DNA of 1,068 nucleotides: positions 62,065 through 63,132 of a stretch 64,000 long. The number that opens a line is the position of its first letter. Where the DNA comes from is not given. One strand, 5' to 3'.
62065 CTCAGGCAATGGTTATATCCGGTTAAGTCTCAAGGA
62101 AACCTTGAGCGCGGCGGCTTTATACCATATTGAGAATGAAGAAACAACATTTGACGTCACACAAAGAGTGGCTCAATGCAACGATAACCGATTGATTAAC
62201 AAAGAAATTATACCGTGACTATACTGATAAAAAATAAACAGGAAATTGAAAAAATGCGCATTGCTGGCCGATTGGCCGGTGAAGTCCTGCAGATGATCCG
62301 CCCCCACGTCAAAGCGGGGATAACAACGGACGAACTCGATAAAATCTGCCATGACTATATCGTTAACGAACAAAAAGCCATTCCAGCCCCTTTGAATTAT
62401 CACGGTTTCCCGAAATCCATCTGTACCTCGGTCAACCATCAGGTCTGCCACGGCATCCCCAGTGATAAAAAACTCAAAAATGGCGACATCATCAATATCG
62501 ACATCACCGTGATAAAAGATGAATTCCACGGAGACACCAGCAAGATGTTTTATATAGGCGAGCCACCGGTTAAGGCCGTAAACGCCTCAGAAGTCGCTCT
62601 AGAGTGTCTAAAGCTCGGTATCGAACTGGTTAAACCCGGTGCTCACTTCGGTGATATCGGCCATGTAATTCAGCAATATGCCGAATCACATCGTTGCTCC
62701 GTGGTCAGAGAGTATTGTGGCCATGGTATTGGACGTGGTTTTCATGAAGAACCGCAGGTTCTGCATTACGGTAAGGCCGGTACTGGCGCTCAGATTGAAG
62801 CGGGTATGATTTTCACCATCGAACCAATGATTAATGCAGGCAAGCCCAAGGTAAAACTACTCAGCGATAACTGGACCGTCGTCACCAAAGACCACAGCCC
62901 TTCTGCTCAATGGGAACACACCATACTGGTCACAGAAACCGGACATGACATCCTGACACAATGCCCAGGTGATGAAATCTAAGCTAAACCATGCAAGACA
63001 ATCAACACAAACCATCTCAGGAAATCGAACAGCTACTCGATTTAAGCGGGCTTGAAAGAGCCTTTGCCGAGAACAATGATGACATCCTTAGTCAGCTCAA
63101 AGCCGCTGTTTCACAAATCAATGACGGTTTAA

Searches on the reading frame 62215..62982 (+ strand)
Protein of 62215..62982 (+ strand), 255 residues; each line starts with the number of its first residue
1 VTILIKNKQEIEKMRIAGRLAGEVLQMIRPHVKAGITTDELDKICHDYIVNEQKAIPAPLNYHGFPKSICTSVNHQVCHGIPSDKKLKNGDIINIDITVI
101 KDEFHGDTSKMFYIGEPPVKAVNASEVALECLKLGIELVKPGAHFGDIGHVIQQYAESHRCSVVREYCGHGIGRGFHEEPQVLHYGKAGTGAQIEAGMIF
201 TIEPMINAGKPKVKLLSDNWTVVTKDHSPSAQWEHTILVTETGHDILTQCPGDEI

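Call 30: search_protein_families(library=pfam, proteins=[window:62215-62982:+], max_evalue=0.0001)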
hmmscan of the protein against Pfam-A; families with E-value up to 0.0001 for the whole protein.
window:62215-62982:+ (255 aa): 1 family
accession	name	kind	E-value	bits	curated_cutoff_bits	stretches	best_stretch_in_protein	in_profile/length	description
PF00557.29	Peptidase_M24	-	3e-53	181.1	23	1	12-241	1-208/208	Metallopeptidase family M24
